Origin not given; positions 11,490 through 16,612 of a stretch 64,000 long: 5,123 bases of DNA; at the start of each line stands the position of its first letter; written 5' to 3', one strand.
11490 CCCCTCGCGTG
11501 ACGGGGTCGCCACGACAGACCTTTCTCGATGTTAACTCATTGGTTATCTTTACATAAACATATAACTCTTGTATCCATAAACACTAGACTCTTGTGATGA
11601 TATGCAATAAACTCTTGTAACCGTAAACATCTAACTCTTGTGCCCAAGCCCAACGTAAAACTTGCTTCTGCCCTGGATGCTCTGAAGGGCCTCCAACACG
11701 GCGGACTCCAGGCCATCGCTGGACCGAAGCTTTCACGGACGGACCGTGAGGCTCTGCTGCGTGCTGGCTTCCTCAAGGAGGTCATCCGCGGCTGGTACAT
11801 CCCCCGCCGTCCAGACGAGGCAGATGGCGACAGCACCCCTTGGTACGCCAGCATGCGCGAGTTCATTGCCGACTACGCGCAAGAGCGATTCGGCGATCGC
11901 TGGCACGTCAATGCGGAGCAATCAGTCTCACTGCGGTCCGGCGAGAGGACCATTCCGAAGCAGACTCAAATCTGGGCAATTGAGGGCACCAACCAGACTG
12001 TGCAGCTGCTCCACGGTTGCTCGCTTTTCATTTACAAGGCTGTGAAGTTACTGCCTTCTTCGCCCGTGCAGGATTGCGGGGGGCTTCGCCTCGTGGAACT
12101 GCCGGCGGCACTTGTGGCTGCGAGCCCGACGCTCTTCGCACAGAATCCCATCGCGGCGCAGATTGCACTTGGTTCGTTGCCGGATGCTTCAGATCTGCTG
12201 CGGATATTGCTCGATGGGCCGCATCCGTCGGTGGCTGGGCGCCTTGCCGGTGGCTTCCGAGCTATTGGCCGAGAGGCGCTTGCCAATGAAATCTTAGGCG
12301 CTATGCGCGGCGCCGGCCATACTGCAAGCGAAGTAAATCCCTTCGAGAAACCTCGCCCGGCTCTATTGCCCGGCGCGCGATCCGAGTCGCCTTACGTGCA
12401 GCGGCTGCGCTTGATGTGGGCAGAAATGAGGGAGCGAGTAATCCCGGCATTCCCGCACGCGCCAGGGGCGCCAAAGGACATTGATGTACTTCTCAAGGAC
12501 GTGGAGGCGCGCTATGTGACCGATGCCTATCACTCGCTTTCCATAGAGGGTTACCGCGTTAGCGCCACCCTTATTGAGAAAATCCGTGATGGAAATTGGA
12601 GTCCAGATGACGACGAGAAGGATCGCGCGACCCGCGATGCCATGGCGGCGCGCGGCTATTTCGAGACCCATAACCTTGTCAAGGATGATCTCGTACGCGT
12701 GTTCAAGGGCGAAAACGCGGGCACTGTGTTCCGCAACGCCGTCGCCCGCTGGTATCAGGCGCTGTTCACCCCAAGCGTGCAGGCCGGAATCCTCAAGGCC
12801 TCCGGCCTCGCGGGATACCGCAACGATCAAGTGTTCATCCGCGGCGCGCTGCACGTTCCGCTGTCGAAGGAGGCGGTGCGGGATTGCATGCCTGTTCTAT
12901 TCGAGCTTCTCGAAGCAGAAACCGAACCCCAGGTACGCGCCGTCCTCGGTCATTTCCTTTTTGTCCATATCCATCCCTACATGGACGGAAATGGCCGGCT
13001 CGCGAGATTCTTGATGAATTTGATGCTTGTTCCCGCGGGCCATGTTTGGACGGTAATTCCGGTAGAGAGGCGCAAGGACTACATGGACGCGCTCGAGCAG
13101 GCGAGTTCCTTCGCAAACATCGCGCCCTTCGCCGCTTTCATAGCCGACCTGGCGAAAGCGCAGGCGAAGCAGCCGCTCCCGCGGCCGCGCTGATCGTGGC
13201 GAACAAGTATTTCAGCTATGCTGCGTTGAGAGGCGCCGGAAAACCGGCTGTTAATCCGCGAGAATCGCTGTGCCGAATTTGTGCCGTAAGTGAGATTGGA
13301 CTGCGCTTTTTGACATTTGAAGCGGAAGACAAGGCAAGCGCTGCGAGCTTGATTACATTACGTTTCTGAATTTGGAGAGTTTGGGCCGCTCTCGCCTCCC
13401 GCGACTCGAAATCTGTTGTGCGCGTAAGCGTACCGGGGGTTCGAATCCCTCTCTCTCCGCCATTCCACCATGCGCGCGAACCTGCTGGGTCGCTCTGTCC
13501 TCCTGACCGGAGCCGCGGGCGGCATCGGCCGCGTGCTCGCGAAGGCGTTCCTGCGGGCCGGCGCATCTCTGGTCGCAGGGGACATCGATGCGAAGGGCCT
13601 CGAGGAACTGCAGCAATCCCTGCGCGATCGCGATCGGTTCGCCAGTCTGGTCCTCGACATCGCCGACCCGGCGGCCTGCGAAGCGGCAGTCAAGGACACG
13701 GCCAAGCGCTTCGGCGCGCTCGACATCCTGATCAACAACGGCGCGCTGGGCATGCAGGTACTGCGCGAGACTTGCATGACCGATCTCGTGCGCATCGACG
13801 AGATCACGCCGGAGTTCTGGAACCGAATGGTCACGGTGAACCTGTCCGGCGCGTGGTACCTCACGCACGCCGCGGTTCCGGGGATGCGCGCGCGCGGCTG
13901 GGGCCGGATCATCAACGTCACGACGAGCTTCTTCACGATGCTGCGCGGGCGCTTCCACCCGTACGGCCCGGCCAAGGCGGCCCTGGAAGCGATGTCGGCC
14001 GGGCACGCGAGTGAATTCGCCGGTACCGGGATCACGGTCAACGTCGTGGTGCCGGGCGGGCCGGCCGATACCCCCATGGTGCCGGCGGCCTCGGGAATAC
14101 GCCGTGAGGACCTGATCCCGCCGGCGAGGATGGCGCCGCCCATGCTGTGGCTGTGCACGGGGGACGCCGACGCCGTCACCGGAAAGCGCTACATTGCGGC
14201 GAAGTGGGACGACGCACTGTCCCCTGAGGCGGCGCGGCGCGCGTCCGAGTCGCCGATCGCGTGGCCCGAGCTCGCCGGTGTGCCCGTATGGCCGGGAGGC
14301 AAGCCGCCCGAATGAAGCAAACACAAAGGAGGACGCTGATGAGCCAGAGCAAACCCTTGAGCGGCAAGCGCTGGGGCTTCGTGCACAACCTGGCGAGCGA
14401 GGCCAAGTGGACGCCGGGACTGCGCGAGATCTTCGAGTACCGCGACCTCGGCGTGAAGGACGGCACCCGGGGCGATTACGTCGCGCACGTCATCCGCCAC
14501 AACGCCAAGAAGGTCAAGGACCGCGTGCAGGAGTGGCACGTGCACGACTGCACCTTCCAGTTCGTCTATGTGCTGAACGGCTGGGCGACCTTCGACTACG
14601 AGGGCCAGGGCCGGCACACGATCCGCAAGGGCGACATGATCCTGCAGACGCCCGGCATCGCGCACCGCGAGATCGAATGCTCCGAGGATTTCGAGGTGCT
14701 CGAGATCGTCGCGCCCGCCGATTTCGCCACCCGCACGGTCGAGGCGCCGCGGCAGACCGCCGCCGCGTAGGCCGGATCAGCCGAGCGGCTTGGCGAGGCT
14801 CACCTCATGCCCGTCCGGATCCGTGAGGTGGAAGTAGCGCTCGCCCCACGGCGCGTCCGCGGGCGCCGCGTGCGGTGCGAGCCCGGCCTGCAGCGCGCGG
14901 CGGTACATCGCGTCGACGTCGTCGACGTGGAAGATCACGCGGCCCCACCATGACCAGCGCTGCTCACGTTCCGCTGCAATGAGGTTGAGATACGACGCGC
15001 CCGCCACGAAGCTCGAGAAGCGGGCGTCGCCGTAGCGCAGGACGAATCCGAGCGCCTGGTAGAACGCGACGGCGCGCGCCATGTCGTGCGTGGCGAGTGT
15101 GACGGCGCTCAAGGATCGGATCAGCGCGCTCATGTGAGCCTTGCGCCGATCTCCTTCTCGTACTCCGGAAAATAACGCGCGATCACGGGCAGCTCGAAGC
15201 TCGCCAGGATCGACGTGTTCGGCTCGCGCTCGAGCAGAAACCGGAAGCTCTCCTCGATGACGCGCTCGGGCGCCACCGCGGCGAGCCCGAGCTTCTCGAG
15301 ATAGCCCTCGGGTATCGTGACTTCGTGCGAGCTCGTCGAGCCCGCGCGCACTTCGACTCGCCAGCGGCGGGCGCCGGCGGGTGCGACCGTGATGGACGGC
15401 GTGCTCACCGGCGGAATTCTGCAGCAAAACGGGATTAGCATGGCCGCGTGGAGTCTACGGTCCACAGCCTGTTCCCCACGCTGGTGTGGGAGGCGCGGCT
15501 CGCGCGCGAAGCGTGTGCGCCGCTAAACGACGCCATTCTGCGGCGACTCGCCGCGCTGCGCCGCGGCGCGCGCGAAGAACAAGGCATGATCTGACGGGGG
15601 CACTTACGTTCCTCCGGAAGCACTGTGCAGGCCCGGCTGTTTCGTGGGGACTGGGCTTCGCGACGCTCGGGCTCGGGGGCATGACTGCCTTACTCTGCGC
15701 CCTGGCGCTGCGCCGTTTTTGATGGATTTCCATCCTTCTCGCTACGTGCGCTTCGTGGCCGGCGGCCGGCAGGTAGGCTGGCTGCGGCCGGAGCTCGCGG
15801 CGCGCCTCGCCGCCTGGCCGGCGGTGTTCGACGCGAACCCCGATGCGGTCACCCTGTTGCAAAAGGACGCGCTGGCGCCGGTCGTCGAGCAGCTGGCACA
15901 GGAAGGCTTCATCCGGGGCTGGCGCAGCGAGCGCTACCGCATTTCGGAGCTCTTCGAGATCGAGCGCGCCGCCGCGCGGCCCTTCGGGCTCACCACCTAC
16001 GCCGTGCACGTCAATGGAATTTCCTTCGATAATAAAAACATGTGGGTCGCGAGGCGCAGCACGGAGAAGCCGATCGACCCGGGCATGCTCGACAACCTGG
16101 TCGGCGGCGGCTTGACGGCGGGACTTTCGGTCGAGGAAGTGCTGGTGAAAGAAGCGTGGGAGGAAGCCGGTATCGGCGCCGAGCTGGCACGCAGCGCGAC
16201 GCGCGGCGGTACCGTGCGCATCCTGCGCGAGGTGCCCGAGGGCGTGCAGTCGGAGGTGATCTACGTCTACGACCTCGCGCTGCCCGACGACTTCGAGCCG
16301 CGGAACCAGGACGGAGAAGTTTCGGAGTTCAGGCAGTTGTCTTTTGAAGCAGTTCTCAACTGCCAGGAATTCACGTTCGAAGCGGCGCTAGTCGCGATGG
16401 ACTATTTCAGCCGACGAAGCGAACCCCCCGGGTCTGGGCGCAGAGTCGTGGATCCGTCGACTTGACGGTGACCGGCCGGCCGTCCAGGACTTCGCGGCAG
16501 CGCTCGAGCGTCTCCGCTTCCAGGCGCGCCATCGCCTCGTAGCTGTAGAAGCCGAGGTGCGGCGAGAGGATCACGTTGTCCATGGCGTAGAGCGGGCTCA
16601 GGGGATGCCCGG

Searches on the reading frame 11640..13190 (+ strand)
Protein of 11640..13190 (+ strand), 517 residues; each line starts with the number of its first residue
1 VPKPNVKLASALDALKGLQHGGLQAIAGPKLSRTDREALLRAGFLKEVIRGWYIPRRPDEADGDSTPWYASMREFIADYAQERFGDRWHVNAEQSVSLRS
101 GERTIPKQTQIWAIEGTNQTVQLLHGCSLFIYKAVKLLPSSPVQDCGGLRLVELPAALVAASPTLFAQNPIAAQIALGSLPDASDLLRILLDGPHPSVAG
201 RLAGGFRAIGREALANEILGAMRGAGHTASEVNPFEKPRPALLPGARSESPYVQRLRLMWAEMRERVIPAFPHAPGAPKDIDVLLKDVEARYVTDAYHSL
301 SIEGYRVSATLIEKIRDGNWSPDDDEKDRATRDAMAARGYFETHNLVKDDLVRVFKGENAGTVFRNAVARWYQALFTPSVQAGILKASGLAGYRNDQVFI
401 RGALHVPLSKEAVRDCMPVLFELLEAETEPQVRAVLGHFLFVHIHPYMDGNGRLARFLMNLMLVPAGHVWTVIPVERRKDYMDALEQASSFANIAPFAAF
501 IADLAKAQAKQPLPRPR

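Call 43: search_protein_families(library=pfam, proteins=[window:11640-13190:+], max_evalue=0.00001)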
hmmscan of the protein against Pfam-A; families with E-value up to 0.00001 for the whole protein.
window:11640-13190:+ (517 aa): 1 family
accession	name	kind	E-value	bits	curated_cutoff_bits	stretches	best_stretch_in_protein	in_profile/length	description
PF02661.23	Fic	-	8.7e-12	46.2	24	1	391-463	21-93/93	Fic/DOC family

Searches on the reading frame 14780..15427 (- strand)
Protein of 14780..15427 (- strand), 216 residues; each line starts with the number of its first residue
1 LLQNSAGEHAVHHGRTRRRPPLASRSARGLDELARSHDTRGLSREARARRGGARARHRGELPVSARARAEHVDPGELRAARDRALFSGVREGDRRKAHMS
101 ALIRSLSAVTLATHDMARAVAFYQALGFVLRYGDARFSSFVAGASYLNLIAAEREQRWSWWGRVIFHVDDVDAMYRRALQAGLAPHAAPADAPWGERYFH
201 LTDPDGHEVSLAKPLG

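Call 43: search_protein_families(library=pfam, proteins=[window:14780-15427:-], max_evalue=0.00001)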
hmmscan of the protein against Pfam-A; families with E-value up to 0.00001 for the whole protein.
window:14780-15427:- (216 aa): 1 family
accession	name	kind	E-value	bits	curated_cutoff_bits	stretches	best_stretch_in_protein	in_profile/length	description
PF00903.31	Glyoxalase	-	2.8e-12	47.5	20.6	1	107-210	3-120/121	Glyoxalase/Bleomycin resistance protein/Dioxygenase superfamily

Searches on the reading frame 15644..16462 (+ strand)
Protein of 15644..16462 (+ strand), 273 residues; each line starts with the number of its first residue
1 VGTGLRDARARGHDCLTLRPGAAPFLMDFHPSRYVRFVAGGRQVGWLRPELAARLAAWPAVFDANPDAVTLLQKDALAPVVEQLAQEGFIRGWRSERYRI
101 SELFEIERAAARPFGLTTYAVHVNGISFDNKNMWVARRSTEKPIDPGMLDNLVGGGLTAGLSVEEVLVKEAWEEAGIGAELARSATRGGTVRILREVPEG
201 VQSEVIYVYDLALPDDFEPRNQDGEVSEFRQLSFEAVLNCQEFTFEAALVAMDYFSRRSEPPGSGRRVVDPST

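Call 43: search_protein_families(library=pfam, proteins=[window:15644-16462:+], max_evalue=0.00001)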
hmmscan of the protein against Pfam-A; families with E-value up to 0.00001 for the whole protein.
window:15644-16462:+ (273 aa): 2 families
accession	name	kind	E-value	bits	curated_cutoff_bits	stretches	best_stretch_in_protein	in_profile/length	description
PF15916.11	DUF4743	-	2.9e-16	60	25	1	30-117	15-117/118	Domain of unknown function (DUF4743)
PF00293.34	NUDIX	-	1.2e-11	45.2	21.1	1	120-239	3-119/134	NUDIX domain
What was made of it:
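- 15644..16465 (+): DUF4743+NUDIX hydrolase. Conserved neighbour of the cluster, role unknown. Convergent here, overlapping the 3' end of the pbfF-like gene. Pfam PF15916 and PF00293 (call 43).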

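Call 75: search_protein_families(library=ncbifam, proteins=[window:15644-16462:+], max_evalue=0.00001)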
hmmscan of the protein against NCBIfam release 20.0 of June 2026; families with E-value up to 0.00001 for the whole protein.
window:15644-16462:+ (273 aa): 0 families
